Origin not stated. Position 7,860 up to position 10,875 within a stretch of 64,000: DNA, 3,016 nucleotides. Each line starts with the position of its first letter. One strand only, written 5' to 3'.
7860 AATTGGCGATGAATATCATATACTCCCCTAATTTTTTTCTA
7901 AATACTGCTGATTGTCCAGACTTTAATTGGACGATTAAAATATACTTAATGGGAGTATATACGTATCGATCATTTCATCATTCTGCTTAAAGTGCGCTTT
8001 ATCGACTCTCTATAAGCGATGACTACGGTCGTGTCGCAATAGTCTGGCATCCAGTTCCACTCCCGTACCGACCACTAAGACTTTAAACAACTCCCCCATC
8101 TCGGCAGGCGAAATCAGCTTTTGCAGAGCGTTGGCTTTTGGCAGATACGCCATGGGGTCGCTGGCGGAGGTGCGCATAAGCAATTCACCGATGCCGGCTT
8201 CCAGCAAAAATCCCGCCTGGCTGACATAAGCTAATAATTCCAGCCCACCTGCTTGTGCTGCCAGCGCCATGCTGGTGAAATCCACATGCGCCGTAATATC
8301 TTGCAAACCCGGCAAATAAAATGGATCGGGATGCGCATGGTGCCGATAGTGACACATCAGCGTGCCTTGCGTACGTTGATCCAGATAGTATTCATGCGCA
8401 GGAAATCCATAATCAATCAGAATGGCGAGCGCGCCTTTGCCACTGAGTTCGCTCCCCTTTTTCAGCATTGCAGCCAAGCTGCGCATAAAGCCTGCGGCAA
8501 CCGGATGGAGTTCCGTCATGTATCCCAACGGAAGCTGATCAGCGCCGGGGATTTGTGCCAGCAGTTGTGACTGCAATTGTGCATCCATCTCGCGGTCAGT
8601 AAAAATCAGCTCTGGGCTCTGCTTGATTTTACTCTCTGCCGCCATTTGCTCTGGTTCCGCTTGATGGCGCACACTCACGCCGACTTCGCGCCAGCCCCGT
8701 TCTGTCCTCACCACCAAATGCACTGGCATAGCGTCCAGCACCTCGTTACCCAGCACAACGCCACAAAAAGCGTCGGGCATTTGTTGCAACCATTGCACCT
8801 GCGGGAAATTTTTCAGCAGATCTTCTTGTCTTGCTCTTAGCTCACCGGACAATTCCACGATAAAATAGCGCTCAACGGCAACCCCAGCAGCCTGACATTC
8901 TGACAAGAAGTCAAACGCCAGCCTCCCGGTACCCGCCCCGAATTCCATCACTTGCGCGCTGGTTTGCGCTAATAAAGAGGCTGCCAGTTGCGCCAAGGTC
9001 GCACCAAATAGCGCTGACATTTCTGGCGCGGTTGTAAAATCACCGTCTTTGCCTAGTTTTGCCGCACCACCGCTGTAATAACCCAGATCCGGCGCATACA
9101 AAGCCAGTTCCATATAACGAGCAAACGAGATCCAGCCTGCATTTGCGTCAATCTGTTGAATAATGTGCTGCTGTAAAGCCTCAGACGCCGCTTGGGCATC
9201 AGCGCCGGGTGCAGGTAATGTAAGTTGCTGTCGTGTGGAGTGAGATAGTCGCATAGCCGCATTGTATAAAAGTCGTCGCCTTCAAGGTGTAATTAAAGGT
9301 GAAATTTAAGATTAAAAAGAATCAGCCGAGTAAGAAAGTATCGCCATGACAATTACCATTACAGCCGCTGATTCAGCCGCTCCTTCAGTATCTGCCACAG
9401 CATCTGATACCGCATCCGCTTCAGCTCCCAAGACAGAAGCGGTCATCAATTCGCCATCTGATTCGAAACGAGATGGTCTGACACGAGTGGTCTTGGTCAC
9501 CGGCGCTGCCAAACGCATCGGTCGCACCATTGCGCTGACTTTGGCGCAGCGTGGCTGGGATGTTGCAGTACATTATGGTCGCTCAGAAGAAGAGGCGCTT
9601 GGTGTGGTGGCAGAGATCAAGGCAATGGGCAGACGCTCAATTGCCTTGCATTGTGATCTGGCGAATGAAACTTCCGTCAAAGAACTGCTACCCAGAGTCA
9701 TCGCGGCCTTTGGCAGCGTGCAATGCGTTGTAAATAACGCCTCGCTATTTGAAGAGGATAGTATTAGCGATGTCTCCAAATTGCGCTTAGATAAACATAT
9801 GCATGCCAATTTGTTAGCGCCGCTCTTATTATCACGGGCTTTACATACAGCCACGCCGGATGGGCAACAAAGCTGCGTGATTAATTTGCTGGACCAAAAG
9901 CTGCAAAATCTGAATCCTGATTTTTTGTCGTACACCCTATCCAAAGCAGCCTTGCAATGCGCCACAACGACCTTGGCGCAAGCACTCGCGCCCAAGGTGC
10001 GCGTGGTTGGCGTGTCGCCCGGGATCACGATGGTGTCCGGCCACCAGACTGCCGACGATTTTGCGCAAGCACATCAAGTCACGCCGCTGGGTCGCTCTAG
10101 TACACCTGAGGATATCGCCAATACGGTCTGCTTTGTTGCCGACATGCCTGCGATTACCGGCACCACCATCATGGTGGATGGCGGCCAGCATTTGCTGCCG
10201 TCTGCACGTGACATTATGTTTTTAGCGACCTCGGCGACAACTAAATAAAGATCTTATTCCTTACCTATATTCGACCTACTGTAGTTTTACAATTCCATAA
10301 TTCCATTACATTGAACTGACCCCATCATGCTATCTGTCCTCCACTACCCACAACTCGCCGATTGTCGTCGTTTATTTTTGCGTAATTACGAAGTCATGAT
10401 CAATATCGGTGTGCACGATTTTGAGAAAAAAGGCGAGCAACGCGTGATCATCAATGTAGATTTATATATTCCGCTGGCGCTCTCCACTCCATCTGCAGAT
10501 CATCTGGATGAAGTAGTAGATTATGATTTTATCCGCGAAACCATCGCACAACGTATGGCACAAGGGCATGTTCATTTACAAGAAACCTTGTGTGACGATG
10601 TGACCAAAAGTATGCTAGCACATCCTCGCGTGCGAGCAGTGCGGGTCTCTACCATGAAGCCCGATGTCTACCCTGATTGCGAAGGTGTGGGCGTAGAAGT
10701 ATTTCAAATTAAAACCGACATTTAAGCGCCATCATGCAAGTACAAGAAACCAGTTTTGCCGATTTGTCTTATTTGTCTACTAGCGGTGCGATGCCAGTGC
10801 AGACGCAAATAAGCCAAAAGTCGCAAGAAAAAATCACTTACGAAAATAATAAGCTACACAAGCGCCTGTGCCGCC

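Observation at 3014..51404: Nine copies of an unnamed ~85-bp structured intergenic repeat, about one per 7 kb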

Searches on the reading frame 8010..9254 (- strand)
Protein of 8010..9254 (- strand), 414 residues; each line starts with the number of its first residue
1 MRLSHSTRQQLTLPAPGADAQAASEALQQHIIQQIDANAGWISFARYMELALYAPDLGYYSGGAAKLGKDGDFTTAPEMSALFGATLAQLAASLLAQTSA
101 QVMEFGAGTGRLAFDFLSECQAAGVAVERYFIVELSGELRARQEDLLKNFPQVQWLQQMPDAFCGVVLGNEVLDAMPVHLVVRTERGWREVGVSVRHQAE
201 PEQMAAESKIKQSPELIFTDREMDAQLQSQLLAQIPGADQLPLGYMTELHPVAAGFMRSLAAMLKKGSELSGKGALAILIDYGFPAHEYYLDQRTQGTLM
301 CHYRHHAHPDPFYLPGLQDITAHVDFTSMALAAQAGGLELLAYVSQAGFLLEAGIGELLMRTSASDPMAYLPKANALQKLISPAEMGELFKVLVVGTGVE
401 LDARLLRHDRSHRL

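Call 18: search_protein_families(library=pfam, proteins=[window:8010-9254:-])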
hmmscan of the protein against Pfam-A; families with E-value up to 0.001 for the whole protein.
window:8010-9254:- (414 aa): 1 family
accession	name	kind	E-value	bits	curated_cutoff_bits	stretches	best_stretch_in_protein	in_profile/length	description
PF02636.23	Methyltransf_28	-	6.4e-59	199.9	23.3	1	93-343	8-248/249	Putative S-adenosyl-L-methionine-dependent methyltransferase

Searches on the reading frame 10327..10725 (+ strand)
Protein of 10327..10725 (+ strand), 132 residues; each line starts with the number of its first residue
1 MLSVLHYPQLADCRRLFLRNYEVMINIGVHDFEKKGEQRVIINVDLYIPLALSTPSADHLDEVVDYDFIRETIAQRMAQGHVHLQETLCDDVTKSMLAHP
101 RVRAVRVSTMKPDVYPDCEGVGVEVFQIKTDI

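Call 35: find_encoding_contigs(protein=window:10327-10725:+, flank=10000, max_places=4)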
Protein window:10327-10725:+ (132 aa): 20 contigs read that carry it; 4 places shown.
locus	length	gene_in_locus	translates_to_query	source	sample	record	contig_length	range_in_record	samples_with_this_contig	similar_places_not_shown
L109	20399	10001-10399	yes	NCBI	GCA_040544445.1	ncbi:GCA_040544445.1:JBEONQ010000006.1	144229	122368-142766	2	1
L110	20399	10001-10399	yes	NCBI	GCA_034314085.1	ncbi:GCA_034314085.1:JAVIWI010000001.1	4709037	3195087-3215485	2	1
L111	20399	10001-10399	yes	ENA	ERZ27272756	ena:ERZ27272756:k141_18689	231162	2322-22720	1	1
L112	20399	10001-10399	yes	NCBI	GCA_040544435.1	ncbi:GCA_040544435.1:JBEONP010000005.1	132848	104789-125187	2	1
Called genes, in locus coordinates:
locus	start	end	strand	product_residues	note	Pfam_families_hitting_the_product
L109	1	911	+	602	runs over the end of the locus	PF00999:Na_H_Exchanger, PF02254:TrkA_N, PF27452:KefB_C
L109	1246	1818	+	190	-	PF01169:GDT1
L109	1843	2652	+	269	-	-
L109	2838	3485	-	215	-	PF01810:LysE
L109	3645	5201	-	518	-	PF08668:HDOD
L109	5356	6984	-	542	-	PF00072:Response_reg, PF13174:TPR_6 (faint), PF13428:TPR_14 (faint), PF00515:TPR_1 (faint), PF07719:TPR_2 (faint), PF17874:TPR_MalT (weak), PF14559:TPR_19 (weak), PF13432:TPR_16 (weak), +4 more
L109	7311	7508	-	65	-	PF11146:DUF2905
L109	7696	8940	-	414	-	PF02636:Methyltransf_28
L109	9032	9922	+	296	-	PF00106:adh_short, PF08659:KR, PF13561:adh_short_C2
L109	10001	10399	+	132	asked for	PF02152:FolB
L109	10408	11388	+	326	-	PF01171:ATP_bind_3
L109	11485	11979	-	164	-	PF06271:RDD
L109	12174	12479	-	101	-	PF13663:DUF4148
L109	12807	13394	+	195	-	PF04542:Sigma70_r2, PF08281:Sigma70_r4_2, PF04545:Sigma70_r4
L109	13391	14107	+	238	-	PF10099:RskA_C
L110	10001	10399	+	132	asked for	PF02152:FolB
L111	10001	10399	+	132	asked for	PF02152:FolB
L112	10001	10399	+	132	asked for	PF02152:FolB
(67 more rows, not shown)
